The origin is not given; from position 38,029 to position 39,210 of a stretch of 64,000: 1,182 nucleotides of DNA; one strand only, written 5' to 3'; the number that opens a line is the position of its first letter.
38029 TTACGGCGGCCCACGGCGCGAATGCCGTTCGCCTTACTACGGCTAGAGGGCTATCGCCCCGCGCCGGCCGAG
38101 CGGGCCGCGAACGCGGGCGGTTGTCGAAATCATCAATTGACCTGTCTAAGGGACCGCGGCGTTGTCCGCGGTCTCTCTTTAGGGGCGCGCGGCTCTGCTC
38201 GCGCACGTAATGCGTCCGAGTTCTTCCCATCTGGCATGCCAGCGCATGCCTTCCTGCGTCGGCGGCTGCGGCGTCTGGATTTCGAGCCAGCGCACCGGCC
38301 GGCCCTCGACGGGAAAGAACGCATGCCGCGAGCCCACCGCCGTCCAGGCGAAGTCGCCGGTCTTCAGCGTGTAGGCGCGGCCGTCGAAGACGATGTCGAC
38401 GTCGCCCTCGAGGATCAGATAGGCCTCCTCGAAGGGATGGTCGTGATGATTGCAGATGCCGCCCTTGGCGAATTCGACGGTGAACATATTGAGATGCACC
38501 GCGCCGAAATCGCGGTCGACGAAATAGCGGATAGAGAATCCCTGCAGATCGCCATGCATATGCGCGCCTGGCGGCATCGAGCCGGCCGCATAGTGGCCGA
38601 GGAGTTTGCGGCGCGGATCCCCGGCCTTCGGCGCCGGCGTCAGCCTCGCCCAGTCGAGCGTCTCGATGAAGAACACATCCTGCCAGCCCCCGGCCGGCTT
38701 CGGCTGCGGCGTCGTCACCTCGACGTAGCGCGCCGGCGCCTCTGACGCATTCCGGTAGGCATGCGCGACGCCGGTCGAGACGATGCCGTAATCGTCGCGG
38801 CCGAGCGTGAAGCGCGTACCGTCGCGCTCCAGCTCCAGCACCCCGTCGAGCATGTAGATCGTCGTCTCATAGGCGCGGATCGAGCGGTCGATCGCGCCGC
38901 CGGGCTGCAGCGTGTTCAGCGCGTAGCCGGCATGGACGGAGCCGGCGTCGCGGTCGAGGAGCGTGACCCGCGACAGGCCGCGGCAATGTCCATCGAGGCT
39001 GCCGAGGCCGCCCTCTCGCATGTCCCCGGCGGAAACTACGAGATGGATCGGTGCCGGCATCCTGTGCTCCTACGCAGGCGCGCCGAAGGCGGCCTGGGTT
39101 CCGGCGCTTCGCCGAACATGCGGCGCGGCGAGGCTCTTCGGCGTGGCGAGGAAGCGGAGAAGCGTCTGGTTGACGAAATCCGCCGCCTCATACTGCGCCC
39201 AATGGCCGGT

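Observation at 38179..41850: GTP-type PEP carboxykinase fused to an alpha/beta hydrolase, co-transcribed with a bicupin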

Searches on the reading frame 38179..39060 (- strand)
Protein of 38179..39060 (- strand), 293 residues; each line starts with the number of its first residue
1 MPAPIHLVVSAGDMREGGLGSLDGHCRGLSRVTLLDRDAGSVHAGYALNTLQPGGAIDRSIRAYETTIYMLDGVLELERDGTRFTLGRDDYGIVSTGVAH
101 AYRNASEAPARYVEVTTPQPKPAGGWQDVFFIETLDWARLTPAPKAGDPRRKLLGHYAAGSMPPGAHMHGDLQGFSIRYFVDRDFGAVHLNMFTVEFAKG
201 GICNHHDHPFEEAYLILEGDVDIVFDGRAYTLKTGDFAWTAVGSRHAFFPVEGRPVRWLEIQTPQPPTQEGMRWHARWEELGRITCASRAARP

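Call 3: search_protein_families(library=pfam, proteins=[window:38179-39060:-], max_evalue=0.01)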
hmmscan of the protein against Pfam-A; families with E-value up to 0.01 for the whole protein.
window:38179-39060:- (293 aa): 4 families
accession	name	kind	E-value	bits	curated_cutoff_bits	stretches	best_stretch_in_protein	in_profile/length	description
PF07883.17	Cupin_2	-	6.1e-26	90.4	27.2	2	50-115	4-69/70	Cupin domain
PF02311.25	AraC_binding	-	6.3e-09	36.1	21.1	1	205-262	18-77/135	AraC-like ligand binding domain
PF12973.13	Cupin_7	-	2.4e-06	27.7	27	1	194-249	37-90/105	ChrR Cupin-like domain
PF05899.18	Cupin_3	-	2e-05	24.6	23.5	1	208-245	23-61/74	EutQ-like cupin domain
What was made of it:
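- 38179..39060 (-): Bicupin gene (293 aa), 9 nt downstream and probably co-transcribed. It is an accessory neighbour that is not always present. Two Cupin_2 domains (call 3).
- Checked: The bicupin (38179-39060) has two Cupin_2 domains (call 3).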

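Call 4: search_protein_families(library=ncbifam, proteins=[window:38179-39060:-], max_evalue=0.01)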
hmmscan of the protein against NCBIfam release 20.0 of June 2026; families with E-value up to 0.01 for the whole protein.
window:38179-39060:- (293 aa): 7 families
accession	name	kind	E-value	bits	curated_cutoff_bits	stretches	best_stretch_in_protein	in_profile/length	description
NF007408.0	PRK09943.1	equivalog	5e-09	36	211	1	44-118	107-182/185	HTH-type transcriptional regulator PuuR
NF008376.0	PRK11171.1-5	equivalog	4e-07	29.5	338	0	193-255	71-135/278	(S)-ureidoglycine aminohydrolase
TIGR03214.2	ura-cupin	equivalog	2e-06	27.5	200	0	48-114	51-120/249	(S)-ureidoglycine aminohydrolase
NF008373.0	PRK11171.1-2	equivalog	3.8e-06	26.3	445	0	50-113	74-139/274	(S)-ureidoglycine aminohydrolase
NF050094.1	BetDgalsidMYCTU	equivalog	4.2e-06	26.9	175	1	37-118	28-111/113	beta-D-galactosidase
NF040771.1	AAH_UGLYAH2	exception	6.1e-06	25.6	350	0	195-247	68-122/267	bifunctional allantoicase/(S)-ureidoglycine aminohydrolase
NF007633.0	PRK10296.1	equivalog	0.0067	16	264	0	201-249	35-83/280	transcriptional regulator ChbR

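Call 26: search_solved_structures(query=window:38179-39060:-, max_evalue=0.01, show_alignments=2)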
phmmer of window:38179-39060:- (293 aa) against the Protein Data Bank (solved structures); distinct sequences matched with E-value up to 0.01: 26.
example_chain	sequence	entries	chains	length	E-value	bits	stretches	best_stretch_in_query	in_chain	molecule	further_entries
2h0v_A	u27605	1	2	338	2.9e-06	30.2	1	67-107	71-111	Quercetin 2,3-dioxygenase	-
1y3t_A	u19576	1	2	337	3.5e-06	30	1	67-107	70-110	Hypothetical protein yxaG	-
8hfb_A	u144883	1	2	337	5.7e-06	29.3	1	67-107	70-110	Quercetin 2,3-dioxygenase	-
8awn_A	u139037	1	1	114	0.00031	23.6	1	45-115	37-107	Cupin_2 domain-containing protein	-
8hjx_A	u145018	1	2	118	0.00038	23.3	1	45-113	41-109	Cupin_2 domain-containing protein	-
8hjz_A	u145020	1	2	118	0.00038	23.3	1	45-113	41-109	Cupin_2 domain-containing protein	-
6a55_A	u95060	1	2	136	0.00044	23.1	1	174-248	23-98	Novel protein with potential Cupin domain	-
6a53_A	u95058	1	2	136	0.00044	23.1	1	174-248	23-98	Novel protein with potential Cupin domain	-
8hjy_A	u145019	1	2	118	0.00045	23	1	45-112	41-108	Cupin_2 domain-containing protein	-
21ek_A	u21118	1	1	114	0.00048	22.9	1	45-113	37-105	Cupin type-2 domain-containing protein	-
21ej_A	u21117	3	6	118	0.00052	22.8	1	45-113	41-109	Cupin type-2 domain-containing protein | Cupin_2 domain-containing protein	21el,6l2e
9jew_A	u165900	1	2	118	0.00061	22.6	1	46-113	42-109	Cupin type-2 domain-containing protein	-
8awp_A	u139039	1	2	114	0.00064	22.5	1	46-114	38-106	Cupin_2 domain-containing protein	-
8awo_A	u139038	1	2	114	0.00069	22.4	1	46-115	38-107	Cupin_2 domain-containing protein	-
6l2f_A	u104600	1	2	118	0.00071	22.4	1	45-113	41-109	Cupin_2 domain-containing protein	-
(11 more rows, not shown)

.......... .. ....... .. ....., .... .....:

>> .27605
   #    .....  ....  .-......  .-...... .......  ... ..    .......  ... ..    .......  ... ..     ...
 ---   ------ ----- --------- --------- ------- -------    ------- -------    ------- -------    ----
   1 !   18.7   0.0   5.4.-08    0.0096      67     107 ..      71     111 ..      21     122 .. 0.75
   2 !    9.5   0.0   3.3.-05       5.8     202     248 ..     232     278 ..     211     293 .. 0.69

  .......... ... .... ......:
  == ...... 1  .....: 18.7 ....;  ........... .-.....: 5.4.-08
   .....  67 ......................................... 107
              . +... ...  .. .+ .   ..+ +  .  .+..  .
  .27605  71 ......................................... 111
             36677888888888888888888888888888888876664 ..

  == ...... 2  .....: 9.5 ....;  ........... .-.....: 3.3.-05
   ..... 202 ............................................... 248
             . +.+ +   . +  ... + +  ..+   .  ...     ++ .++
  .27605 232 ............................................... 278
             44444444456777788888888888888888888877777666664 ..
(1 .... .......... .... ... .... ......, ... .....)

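Call 32: find_homologous_proteins(query=window:38179-39060:-, max_evalue=0.00001)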
Query window:38179-39060:- (293 aa): 322 proteins with E <= 0.00001 among 1460 candidates; the best 120 are listed.
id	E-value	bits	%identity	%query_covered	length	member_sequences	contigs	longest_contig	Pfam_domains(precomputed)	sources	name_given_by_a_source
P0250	2.5e-181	620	89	100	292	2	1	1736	PF07883.18,PF12973.14,PF05899.19,PF02311.26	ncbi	-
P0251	1.3e-176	605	87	100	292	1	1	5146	PF07883.18,PF02311.26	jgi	jgi:quercetin dioxygenase-like cupin family protein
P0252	7.8e-173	592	85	100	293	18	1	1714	PF07883.18,PF12973.14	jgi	jgi:quercetin dioxygenase-like cupin family protein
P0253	1.8e-172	591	85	100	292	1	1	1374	PF07883.18,PF02311.26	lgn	-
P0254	4.9e-148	511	75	97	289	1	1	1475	PF12852.14,PF07883.18,PF12973.14,PF05899.19,PF02311.26,PF01050.25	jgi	jgi:quercetin dioxygenase-like cupin family protein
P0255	7.0e-147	507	76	97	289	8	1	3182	PF07883.18,PF12973.14,PF05899.19,PF02311.26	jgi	jgi:quercetin dioxygenase-like cupin family protein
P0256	1.1e-146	506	75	97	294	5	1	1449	PF07883.18,PF12973.14,PF05899.19,PF02311.26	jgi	jgi:quercetin dioxygenase-like cupin family protein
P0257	3.4e-145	501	73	98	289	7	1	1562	PF07883.18,PF12973.14,PF02311.26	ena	-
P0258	3.4e-143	495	71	100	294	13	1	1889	PF12852.14,PF07883.18,PF12973.14,PF05899.19,PF02311.26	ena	-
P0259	2.3e-141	489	72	97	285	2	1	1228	PF12852.14,PF07883.18,PF12973.14,PF05899.19,PF02311.26,PF01050.25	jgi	jgi:quercetin dioxygenase-like cupin family protein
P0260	7.3e-141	487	72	97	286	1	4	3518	PF07883.18,PF12973.14,PF02311.26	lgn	-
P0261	8.8e-140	484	71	97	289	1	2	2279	PF07883.18,PF02311.26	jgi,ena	-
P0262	1.8e-139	483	73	97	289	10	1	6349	PF12852.14,PF07883.18,PF12973.14,PF05899.19,PF02311.26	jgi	-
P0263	8.4e-139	480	71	97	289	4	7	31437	PF07883.18,PF05899.19,PF02311.26,PF01050.25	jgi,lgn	jgi:quercetin dioxygenase-like cupin family protein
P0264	8.9e-139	480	72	97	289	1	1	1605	PF12852.14,PF07883.18,PF12973.14,PF05899.19,PF02311.26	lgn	-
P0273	8.4e-125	434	64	100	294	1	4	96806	PF07883.18,PF12973.14,PF02311.26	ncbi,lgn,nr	ncbi:MAG TPA: cupin domain-containing protein [Xanthobacteraceae bacterium]|nr:cupin domain-containi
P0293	4.5e-95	337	56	95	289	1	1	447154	PF07883.18,PF12973.14,PF05899.19,PF02311.26,PF06249.19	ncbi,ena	-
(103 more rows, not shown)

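Call 34: find_encoding_contigs(protein=P0273, flank=8000, max_places=2)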
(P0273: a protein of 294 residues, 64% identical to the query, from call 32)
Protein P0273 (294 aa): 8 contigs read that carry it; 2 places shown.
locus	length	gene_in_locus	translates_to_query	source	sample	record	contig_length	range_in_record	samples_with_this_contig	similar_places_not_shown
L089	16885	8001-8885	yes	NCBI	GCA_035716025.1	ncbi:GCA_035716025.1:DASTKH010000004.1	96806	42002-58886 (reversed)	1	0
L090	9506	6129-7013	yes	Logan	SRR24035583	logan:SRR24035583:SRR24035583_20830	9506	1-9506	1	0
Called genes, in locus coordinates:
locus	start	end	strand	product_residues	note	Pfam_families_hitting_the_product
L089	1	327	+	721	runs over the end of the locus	PF20142:Scaffold, PF01471:PG_binding_1, PF03734:YkuD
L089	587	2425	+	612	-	PF01580:FtsK_SpoIIIE (faint), PF01935:DUF87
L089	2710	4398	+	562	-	PF05951:Peptidase_M15_2, PF08291:Peptidase_M15_3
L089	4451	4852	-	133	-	PF21006:NHase_beta_N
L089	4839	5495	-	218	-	PF21006:NHase_beta_N, PF02211:NHase_beta_C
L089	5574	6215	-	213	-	PF02979:NHase_alpha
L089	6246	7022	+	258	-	PF23441:SDR (weak), PF00106:adh_short, PF08659:KR, PF13561:adh_short_C2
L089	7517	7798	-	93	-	-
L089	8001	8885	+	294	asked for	PF12973:Cupin_7 (faint), PF07883:Cupin_2, PF02311:AraC_binding (weak), PF07883:Cupin_2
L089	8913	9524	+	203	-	-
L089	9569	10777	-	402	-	PF02771:Acyl-CoA_dh_N, PF02770:Acyl-CoA_dh_M, PF00441:Acyl-CoA_dh_1, PF08028:Acyl-CoA_dh_2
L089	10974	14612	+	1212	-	PF02775:TPP_enzyme_C (weak), PF01558:POR, PF20169:DUF6537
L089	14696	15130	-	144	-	PF07883:Cupin_2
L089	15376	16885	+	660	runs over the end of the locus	PF00501:AMP-binding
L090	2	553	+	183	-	?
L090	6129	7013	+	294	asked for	PF12973:Cupin_7 (faint), PF07883:Cupin_2, PF02311:AraC_binding (weak), PF07883:Cupin_2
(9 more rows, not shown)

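Call 35: find_encoding_contigs(protein=P0293, flank=8000, max_places=2)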
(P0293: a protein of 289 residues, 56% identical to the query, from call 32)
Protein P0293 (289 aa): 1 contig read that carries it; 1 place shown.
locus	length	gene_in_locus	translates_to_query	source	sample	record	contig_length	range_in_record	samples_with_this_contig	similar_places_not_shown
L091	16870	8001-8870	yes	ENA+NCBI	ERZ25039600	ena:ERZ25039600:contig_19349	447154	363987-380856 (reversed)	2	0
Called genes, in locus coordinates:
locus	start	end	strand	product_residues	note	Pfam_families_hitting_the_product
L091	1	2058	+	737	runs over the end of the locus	PF01138:RNase_PH, PF03725:RNase_PH_C, PF03726:PNPase, PF01138:RNase_PH, PF00013:KH_1, PF00575:S1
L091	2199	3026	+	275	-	-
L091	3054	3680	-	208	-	PF09346:SMI1_KNR4 (weak)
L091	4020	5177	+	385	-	PF00696:AA_kinase, PF01472:PUA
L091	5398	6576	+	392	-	PF06500:FrsA-like (weak), PF00326:Peptidase_S9, PF08840:BAAT_C (weak), PF12146:Hydrolase_4 (weak)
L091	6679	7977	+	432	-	PF00171:Aldedh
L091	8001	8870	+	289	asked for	PF12973:Cupin_7 (faint), PF05899:Cupin_3 (faint), PF07883:Cupin_2, PF06249:EutQ (faint), PF02311:AraC_binding (faint), PF07883:Cupin_2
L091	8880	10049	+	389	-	PF00144:Beta-lactamase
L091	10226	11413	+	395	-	PF07690:MFS_1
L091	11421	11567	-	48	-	-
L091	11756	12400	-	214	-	PF07724:AAA_2, PF07728:AAA_5, PF10431:ClpB_D2-small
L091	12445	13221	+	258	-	-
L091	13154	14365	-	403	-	PF02861:Clp_N, PF13191:AAA_16 (faint), PF05621:TniB (faint), PF23569:NBD_SMAX1, PF00004:AAA, PF17871:AAA_lid_9 (weak)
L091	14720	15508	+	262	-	PF03476:MOSC_N (weak)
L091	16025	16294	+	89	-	PF02142:MGS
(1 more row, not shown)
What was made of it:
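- Bicupin homologues at 56-64% identity sit in unrelated contexts (calls 34, 35).
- Tried and rejected: Bicupin contexts in more distant genomes are unrelated (calls 34, 35).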

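Call 62: predict_structure(alignment_id=A4)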
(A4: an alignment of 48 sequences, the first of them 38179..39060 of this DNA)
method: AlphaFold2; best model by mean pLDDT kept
length: 293 residues; sequences in the alignment: 48
mean_pLDDT: 93.4   pTM: 0.90
mean pLDDT of the five models: 93.4, 92.8, 91.3, 90.9, 90.7
residues with pLDDT >= 90: 239; 70-90: 44; 50-70: 10; < 50: 0
segments of 3 or more residues with pLDDT < 50: none
pLDDT, mean of each block of 10 residues (from residue 1): 87 95 96 95 96 98 97 97 97 97 98 96 84 95 91 93 92 95 94 97 94 98 97 98 95 97 79 85 82 58
secondary structure, 60 per line:
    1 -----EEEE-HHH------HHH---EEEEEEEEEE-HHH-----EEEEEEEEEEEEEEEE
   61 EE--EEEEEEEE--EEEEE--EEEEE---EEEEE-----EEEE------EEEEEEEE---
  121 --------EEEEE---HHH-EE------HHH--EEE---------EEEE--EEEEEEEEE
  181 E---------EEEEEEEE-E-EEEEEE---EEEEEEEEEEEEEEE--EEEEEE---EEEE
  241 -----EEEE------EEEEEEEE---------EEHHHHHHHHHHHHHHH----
elements in order: E6-9 E26-35 E45-62 E65-72 E75-79 E82-86 E90-94 E100-103 E110-117 E129-133 E154-156 E166-169 E172-181 E191-198 E202-207 E211-225 E228-233 E237-240 E246-249 E256-263 H275-289

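Call 64: fold_search(model_id=the predicted structure, library=pdb)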
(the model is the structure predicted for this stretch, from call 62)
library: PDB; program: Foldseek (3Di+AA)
matches with E <= 10: 1886; with E <= 0.001: 528
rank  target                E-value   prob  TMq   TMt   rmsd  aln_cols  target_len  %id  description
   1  1y3t_A                6.0e-17  1.00  0.68  0.61   6.0       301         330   17  Crystal structure of YxaG, a dioxygenase from Bacillus subtilis (released 2005-01-18)
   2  8hfb_A                7.8e-17  1.00  0.68  0.63   6.6       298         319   18  Evolved variant of quercetin 2,4-dioxygenase from Bacillus subtilis (released 2023-03-08)
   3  8hfb_B                8.6e-17  1.00  0.69  0.66   5.7       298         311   18  Evolved variant of quercetin 2,4-dioxygenase from Bacillus subtilis (released 2023-03-08)
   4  2h0v_A                1.8e-16  1.00  0.70  0.61   5.9       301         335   18  Crystal structure of a putative quercetin 2,3-dioxygenase (yxag, bsu39980) from bacillus subtilis at 2.60 A resolution (released 2006-05-30)
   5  1sef                  3.5e-16  1.00  0.66  0.77   5.8       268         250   13  Crystal structure of cupin domain protein EF2996 from Enterococcus faecalis (released 2004-06-22)
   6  1uw8                  3.7e-16  1.00  0.60  0.48   7.0       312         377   15  CRYSTAL STRUCTURE OF OXALATE DECARBOXYLASE (released 2004-02-19)
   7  2uya                  6.9e-16  1.00  0.58  0.47   7.6       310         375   15  DEL162-163 mutant of Bacillus subtilis Oxalate Decarboxylase OxdC (released 2007-08-21)
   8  2v09                  8.4e-16  1.00  0.58  0.47   7.6       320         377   15  SENS161-164DSSN mutant of Bacillus subtilis Oxalate Decarboxylase OxdC (released 2007-10-30)
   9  6l9i_A                8.9e-16  1.00  0.59  0.52   7.3       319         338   16  Crystal Structure of Lactobacillus farciminis Oxalate Decarboxylase Formate Complex (released 2021-01-20)
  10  5vg3_B                8.9e-16  1.00  0.57  0.46   7.6       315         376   15  Structure of Oxalate Decarboxylase from Bacillus subtilis at pH 4.6 (released 2017-10-18)
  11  5vg3_A                9.4e-16  1.00  0.57  0.45   7.6       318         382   15  Structure of Oxalate Decarboxylase from Bacillus subtilis at pH 4.6 (released 2017-10-18)
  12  2vqa_A                9.9e-16  1.00  0.60  0.50   6.9       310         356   14  Protein-folding location can regulate Mn versus Cu- or Zn-binding. Crystal Structure of MncA. (released 2008-10-28)
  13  6tzp                  9.9e-16  1.00  0.59  0.48   7.3       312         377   15  W96F Oxalate Decarboxylase (B. subtilis) (released 2021-02-17)
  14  1sq4_A                1.3e-15  1.00  0.64  0.69   6.2       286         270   16  Crystal Structure of the Putative Glyoxylate Induced Protein from Pseudomonas aeruginosa, Northeast Structural Genomic (released 2004-04-06)
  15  6ufi                  1.3e-15  1.00  0.60  0.48   7.3       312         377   15  W96Y Oxalate Decarboxylase (Bacillus subtilis) (released 2020-09-30)
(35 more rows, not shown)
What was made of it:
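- On Bicupin metalloenzyme (downstream gene): The bicupin fold is modelled with pLDDT 93 (calls 62, 64).
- Closest known: Bicupin enzymes. Same: The downstream gene has the two-barrel cupin fold (TM 0.6-0.7, call 64).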
